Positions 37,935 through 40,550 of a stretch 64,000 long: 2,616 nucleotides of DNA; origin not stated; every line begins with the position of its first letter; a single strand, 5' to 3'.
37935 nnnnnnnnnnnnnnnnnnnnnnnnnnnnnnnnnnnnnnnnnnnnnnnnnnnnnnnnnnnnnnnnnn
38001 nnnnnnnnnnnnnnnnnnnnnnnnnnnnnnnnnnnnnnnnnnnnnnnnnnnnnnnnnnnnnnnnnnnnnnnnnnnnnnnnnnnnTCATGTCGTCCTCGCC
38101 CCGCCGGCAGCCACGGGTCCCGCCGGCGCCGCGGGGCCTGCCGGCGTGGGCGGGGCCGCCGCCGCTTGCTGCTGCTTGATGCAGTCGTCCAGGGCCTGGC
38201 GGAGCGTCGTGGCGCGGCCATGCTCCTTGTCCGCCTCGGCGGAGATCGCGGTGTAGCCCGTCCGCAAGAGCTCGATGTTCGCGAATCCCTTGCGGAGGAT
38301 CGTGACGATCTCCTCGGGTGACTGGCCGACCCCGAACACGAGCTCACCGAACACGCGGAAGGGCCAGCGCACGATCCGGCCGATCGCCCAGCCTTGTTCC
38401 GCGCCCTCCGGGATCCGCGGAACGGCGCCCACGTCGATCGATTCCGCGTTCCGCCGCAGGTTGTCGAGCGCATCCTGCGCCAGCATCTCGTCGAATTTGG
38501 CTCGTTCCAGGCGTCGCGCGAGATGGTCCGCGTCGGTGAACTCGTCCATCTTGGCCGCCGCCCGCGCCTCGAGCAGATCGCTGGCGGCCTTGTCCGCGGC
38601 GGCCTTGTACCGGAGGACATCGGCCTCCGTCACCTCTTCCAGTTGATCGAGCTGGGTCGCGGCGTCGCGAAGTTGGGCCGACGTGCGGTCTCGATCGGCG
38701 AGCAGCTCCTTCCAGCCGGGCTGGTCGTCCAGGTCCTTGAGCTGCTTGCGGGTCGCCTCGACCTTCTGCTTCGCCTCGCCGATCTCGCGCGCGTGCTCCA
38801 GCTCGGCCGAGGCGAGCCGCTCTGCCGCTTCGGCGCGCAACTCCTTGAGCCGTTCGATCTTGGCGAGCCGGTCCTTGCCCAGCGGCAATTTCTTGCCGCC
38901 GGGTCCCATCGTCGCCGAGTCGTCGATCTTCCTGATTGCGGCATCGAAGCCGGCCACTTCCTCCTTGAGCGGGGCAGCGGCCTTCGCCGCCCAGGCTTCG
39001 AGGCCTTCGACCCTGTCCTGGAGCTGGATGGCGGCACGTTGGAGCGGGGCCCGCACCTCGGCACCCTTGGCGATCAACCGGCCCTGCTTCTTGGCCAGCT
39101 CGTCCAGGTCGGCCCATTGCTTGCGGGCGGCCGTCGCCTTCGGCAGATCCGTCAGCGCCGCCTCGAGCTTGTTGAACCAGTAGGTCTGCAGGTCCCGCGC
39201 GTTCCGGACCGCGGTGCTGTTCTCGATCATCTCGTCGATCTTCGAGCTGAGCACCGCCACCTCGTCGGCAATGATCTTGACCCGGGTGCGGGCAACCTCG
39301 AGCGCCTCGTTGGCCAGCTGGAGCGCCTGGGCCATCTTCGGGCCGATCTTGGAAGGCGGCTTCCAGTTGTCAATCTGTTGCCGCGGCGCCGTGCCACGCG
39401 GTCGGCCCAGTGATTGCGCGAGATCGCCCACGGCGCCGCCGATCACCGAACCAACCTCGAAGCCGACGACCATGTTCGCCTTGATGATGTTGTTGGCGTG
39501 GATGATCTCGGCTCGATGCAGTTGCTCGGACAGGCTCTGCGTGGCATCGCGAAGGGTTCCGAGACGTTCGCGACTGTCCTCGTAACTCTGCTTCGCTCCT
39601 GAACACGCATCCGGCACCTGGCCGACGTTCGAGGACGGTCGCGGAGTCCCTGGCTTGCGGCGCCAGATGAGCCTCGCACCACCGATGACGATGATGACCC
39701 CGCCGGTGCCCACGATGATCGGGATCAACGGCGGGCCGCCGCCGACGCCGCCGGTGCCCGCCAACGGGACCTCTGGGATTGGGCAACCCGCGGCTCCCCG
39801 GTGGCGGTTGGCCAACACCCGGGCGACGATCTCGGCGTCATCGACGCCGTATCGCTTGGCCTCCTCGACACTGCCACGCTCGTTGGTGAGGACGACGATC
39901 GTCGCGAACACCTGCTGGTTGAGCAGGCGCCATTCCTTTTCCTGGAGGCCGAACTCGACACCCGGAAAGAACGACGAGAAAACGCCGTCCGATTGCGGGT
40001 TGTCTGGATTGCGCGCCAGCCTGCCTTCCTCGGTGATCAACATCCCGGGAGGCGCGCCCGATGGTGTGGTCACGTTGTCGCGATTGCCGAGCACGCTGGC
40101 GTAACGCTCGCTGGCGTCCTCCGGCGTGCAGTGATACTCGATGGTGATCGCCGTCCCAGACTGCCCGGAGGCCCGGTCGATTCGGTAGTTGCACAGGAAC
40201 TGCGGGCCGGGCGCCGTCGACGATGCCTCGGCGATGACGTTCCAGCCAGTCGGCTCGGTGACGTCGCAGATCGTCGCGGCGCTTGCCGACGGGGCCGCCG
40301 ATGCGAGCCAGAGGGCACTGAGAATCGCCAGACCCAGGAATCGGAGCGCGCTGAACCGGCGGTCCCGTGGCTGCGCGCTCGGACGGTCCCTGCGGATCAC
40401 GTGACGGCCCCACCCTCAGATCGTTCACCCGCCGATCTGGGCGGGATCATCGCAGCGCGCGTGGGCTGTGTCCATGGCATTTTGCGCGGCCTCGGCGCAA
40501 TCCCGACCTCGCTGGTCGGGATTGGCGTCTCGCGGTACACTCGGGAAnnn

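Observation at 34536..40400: Five-gene operon of uncharacterised envelope proteins on the opposite strand, splitting sufS from sufU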

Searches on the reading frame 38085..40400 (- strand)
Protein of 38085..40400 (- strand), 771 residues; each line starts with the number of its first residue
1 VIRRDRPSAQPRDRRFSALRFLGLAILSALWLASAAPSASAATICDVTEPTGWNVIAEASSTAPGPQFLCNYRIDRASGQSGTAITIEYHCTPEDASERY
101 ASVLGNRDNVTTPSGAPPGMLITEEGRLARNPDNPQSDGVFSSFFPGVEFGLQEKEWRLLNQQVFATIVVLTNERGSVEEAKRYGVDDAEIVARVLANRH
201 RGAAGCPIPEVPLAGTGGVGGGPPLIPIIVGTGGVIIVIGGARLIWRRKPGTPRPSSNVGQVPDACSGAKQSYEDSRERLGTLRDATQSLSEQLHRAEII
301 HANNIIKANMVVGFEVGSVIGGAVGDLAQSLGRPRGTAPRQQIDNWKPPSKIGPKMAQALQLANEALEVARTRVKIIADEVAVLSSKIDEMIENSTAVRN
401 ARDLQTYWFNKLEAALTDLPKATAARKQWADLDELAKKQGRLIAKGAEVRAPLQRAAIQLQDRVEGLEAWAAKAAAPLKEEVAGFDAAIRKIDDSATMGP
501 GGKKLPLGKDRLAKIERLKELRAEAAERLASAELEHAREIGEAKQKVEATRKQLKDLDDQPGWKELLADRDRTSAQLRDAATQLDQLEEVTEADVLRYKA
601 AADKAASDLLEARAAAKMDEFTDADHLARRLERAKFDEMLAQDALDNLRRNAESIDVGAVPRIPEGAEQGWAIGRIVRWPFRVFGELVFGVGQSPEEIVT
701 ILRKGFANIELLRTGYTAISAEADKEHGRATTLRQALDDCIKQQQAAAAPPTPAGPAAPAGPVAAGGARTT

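Call 3: search_protein_families(library=pfam, proteins=[window:38085-40400:-], max_evalue=1)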
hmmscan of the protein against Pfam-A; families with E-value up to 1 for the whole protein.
window:38085-40400:- (771 aa): 4 families
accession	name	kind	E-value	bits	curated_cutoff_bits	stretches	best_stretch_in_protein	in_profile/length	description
PF05531.17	NPV_P10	-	0.03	15.3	29.8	0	539-591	12-65/75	Nucleopolyhedrovirus P10 protein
PF09712.15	PHA_synth_III_E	-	0.069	12.9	25.7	1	367-418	198-249/311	Poly(R)-hydroxyalkanoic acid synthase subunit (PHA_synth_III_E)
PF20667.3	Sec10_N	-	0.54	10.8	27.4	0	517-560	14-64/118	Exocyst complex component Sec10, N-terminal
PF23349.2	BBS7_hp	-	0.69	10.5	27.8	0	352-419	11-79/114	BBS7 hairpin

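Call 4: search_protein_families(library=ncbifam, proteins=[window:38085-40400:-], max_evalue=1)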
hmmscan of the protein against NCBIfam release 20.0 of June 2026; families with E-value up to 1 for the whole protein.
window:38085-40400:- (771 aa): 1 family
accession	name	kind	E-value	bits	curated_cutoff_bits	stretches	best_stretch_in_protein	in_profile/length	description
NF053524.1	thylo_ssl2009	equivalog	0.092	13.5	58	1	309-391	6-81/90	ssl2009 family thylakoid membrane protein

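Call 5: search_protein_families(library=padloc, proteins=[window:38085-40400:-], max_evalue=1)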
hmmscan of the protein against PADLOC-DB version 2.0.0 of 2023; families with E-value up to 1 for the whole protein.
window:38085-40400:- (771 aa): 3 families
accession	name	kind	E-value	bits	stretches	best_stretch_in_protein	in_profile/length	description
PDLC00553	JetC2|JetC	-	0.00027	16.9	1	379-744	745-1066/1361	DUF3584 domain; MukB-like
PDLC04380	PDC-M05B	-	0.01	14.1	1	568-652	28-113/114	-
PDLC00580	JetC3|JetC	-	0.69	6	1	377-603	602-825/1068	DUF3584 domain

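Call 6: search_protein_families(library=phrogs, proteins=[window:38085-40400:-], max_evalue=1)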
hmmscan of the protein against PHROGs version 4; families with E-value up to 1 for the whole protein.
window:38085-40400:- (771 aa): 0 families

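Call 8: find_encoding_contigs(protein=window:38085-40400:-, flank=10000, max_places=6)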
Protein window:38085-40400:- (771 aa): no gene with exactly this product is on record in the collection.

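Call 9: find_homologous_proteins(query=window:38085-40400:-)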
Query window:38085-40400:- (771 aa): 21 proteins with E <= 0.001 among 8000 candidates.
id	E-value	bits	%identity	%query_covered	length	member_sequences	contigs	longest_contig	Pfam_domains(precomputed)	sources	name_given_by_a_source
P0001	0.0e+0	1694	100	100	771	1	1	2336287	-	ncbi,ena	-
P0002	0.0e+0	1429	86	96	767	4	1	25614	-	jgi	jgi:hypothetical protein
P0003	0.0e+0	1364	81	97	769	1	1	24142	-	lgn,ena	-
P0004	0.0e+0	1355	83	95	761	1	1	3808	-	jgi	jgi:hypothetical protein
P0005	0.0e+0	1245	76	95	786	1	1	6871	-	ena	-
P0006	0.0e+0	1179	78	89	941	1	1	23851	-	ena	-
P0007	0.0e+0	1112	69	91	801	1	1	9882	-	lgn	-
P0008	0.0e+0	1050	89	69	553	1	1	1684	-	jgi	jgi:hypothetical protein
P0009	0.0e+0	1046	65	93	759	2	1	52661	-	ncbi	-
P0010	0.0e+0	1013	76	78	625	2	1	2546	-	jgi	jgi:hypothetical protein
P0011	2.0e-253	861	77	63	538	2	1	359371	-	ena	-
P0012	1.7e-110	389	36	92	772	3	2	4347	-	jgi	jgi:hypothetical protein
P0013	2.5e-110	388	36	94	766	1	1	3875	-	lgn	-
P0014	1.1e-107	380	36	94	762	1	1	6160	-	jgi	jgi:hypothetical protein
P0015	1.5e-105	373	36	91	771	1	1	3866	-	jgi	jgi:hypothetical protein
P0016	1.1e-104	370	36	91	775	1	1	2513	-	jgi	jgi:predicted nucleic acid-binding Zn-ribbon protein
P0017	1.5e-103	366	36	94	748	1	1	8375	-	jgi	jgi:hypothetical protein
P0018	5.5e-94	334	33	93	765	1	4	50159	-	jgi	jgi:phage shock protein A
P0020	1.1e-38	152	47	23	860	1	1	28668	-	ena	-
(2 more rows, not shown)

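Call 10: find_encoding_contigs(protein=P0001, flank=10000, max_places=3)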
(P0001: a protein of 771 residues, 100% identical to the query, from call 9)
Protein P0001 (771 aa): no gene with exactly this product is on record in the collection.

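Call 11: find_encoding_contigs(protein=P0009, flank=10000, max_places=3)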
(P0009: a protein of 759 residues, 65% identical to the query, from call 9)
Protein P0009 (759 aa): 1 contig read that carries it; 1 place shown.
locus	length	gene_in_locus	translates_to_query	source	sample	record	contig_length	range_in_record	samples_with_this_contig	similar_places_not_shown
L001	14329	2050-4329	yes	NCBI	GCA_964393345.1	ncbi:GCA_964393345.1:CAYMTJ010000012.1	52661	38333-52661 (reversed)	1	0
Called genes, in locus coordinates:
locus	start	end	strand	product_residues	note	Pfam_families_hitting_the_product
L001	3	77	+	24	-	?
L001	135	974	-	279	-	PF12146:Hydrolase_4 (faint), PF00561:Abhydrolase_1 (faint)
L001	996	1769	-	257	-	PF00903:Glyoxalase, PF18029:Glyoxalase_6, PF22677:Ble-like_N (faint), PF00903:Glyoxalase (weak), PF18029:Glyoxalase_6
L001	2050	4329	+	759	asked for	-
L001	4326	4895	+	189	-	-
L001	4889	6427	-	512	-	PF20568:DUF6777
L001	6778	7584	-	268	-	PF00106:adh_short, PF01370:Epimerase (weak), PF08659:KR, PF13561:adh_short_C2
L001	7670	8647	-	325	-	-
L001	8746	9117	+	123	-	PF00903:Glyoxalase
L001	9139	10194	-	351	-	PF00296:Bac_luciferase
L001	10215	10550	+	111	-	-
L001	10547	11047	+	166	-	PF10604:Polyketide_cyc2, PF08327:AHSA1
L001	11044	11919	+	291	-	PF00561:Abhydrolase_1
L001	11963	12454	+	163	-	PF01243:PNPOx_N (weak)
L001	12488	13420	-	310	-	PF00561:Abhydrolase_1, PF12146:Hydrolase_4, PF12697:Abhydrolase_6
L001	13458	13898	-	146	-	PF10604:Polyketide_cyc2, PF08327:AHSA1 (weak)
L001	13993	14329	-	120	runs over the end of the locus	-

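Call 12: find_encoding_contigs(protein=P0018, flank=10000, max_places=3)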
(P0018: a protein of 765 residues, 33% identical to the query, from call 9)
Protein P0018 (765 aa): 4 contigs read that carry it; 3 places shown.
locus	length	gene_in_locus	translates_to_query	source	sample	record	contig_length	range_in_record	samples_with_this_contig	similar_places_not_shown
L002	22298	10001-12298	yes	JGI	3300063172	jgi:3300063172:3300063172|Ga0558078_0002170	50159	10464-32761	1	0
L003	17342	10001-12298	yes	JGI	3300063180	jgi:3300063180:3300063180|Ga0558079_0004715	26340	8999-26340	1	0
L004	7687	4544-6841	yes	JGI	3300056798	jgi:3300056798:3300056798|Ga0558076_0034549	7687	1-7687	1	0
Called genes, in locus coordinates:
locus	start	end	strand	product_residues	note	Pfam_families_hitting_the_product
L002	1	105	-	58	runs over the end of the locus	-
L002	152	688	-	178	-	PF12973:Cupin_7 (faint)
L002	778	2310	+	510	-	PF00732:GMC_oxred_N, PF13450:NAD_binding_8 (weak), PF05199:GMC_oxred_C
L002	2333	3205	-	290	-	PF00296:Bac_luciferase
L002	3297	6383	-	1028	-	PF13401:AAA_22 (weak), PF03704:BTAD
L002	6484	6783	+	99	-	-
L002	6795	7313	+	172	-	-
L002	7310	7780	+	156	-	-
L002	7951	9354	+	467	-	PF20568:DUF6777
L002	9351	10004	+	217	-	-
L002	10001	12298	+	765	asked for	-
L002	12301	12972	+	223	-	-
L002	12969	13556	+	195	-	-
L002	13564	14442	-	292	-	PF01488:Shikimate_DH (weak), PF03446:NAD_binding_2, PF03807:F420_oxidored, PF14833:NAD_binding_11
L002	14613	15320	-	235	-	PF00440:TetR_N, PF16859:TetR_C_11 (weak)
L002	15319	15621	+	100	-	-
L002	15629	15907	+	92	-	-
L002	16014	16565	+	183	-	-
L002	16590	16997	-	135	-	PF01230:HIT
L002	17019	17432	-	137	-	PF07883:Cupin_2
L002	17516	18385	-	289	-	PF00376:MerR, PF13411:MerR_1, PF06445:GyrI-like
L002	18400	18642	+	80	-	-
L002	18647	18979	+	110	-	-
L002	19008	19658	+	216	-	PF09348:DUF1990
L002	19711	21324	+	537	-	PF20091:Abhydrolase_10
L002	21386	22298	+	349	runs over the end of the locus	PF00756:Esterase, PF10503:Esterase_PHB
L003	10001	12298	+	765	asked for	-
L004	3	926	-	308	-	?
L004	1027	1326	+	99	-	-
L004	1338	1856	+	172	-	-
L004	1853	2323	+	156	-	-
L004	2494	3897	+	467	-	PF20568:DUF6777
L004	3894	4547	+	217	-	-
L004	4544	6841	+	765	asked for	-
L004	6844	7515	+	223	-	-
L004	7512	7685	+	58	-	?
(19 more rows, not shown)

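Call 15: find_related_loci(query=A1, collection=genome_contigs, flank=10000)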
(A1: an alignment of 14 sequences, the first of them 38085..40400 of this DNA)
Query A1 (771 aa) in genome_contigs; peptide patterns used: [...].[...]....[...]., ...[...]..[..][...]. (x = any residue, [..] = any of these).
48 stretches matched a pattern; 1 encode a relative of the query (tblastn E <= 1e-3); 1 distinct loci.
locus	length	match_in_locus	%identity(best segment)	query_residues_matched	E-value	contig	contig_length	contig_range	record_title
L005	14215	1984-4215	64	7-742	0e+0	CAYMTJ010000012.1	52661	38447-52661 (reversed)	MAG TPA_asm: uncultured Anaerolineaceae bacterium isolate SRP150892_co2_486 genome assembly, contig: NODE_673_length_526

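Call 16: find_related_loci(query=A1, collection=metagenome_contigs, flank=10000)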
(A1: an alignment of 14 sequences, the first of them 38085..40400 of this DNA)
Query A1 (771 aa) in metagenome_contigs; peptide patterns used: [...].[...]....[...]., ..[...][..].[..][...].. (x = any residue, [..] = any of these).
115 stretches matched a pattern, but none encodes a relative of the query by tblastn (E <= 1e-3).

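Call 18: find_encoding_contigs(protein=P0002, flank=10000, max_places=2)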
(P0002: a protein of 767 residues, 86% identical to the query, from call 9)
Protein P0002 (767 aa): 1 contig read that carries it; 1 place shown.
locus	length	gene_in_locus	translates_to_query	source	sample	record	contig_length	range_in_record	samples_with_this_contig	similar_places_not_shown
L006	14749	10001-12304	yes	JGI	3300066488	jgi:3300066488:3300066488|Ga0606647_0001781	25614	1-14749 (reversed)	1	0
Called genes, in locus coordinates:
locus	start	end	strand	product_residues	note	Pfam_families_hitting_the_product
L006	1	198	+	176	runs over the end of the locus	PF13238:AAA_18, PF13671:AAA_33 (weak), PF01202:SKI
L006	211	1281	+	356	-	PF01156:IU_nuc_hydro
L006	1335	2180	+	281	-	-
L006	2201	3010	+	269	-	PF02361:CbiQ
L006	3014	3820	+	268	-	PF02463:SMC_N (faint), PF00005:ABC_tran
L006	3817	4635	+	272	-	PF02463:SMC_N (weak), PF00005:ABC_tran, PF13304:AAA_21 (faint)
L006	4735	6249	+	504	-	PF00561:Abhydrolase_1, PF08386:Abhydrolase_4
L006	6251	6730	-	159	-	PF14464:Prok-JAB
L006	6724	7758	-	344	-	PF00291:PALP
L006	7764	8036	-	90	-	PF02597:ThiS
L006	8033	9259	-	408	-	PF00581:Rhodanese, PF00899:ThiF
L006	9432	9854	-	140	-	PF01592:NifU_N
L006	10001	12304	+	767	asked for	-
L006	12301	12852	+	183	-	-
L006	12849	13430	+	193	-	-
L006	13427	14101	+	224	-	-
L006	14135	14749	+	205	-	?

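Call 19: find_encoding_contigs(protein=P0011, flank=10000, max_places=2)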
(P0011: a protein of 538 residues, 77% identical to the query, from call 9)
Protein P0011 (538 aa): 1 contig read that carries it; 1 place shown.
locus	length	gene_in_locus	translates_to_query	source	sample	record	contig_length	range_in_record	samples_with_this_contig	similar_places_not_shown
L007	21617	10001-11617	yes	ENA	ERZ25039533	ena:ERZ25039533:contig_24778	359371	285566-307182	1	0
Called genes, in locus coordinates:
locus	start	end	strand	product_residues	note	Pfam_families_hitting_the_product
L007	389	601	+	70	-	-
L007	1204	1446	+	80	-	-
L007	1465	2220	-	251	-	-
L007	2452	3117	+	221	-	-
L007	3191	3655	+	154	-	PF00582:Usp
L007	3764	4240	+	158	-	PF00582:Usp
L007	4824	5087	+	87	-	PF00561:Abhydrolase_1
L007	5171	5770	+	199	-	-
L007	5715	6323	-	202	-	PF14464:Prok-JAB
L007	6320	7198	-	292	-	PF00291:PALP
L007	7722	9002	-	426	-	PF00581:Rhodanese (weak), PF00899:ThiF, PF02597:ThiS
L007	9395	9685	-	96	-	PF01592:NifU_N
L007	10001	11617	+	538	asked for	-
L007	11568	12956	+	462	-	-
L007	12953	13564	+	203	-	-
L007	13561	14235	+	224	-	-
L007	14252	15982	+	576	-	PF20568:DUF6777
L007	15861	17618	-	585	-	PF00266:Aminotran_5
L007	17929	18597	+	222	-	-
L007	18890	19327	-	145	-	PF12867:DinB_2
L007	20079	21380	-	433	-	PF06253:MTTB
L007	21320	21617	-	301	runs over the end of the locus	PF14574:RACo_C_ter, PF06253:MTTB (weak)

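Call 20: find_encoding_contigs(protein=P0020, flank=10000, max_places=2)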
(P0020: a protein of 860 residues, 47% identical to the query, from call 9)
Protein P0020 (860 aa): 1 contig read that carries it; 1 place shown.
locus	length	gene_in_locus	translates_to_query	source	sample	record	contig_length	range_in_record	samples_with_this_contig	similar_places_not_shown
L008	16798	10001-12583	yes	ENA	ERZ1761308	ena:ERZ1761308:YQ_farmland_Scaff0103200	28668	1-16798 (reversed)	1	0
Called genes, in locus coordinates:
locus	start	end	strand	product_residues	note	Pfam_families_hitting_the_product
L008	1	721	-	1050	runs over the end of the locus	PF03704:BTAD, PF13191:AAA_16, PF13424:TPR_12 (weak)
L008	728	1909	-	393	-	PF01266:DAO (weak), PF01494:FAD_binding_3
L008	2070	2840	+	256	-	PF03591:AzlC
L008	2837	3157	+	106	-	PF05437:AzlD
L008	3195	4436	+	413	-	PF06965:Na_H_antiport_1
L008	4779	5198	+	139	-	-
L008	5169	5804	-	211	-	-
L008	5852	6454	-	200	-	-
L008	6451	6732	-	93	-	PF13560:HTH_31, PF12844:HTH_19, PF01381:HTH_3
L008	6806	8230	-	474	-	PF01266:DAO, PF07992:Pyr_redox_2 (faint), PF13450:NAD_binding_8 (weak)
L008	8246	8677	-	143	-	PF13577:SnoaL_4, PF13474:SnoaL_3 (weak), PF14534:DUF4440 (weak)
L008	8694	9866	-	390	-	PF04909:Amidohydro_2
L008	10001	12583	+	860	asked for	-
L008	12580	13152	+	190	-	-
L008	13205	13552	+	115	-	-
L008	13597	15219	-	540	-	PF13400:Tad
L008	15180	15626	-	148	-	PF07811:TadE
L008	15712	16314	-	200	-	-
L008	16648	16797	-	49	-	?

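Call 33: predict_structure(alignment_id=A1)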
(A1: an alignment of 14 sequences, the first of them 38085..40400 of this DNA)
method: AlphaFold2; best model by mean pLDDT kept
length: 771 residues; sequences in the alignment: 14
mean_pLDDT: 71.0   pTM: 0.32
mean pLDDT of the five models: 71.0, 69.8, 62.9, 59.6, 59.0
residues with pLDDT >= 90: 103; 70-90: 389; 50-70: 122; < 50: 157
segments of 3 or more residues with pLDDT < 50: 1-38, 215-227, 240-242, 313-352, 654-687, 689-692, 749-771
pLDDT, mean of each block of 10 residues (from residue 1): 34 37 46 44 67 69 82 78 90 84 73 72 83 64 78 88 89 80 76 84 81 45 41 53 62 63 80 82 82 77 63 42 36 31 31 60 78 87 85 90 94 93 91 91 87 89 90 88 87 67 65 84 88 88 91 88 87 92 85 91 92 85 79 77 66 43 30 33 45 54 67 73 79 86 66 40 35 32
secondary structure, 60 per line:
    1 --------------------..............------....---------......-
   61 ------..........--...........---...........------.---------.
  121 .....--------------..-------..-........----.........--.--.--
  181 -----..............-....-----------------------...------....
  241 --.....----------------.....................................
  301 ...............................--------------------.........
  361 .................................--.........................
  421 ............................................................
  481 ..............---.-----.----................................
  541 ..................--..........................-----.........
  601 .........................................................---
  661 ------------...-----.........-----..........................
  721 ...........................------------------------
elements in order (helices of 4 or more, strands of 3 or more residues): H21-34 H41-44 E54-59 E67-76 E79-89 H93-103 E120-125 E152-159 E164-172 H186-199 H201-204 E228-230 E237-240 E243-247 H264-331 H352-393 H396-494 H509-558 H561-586 H592-657 H681-689 H695-747
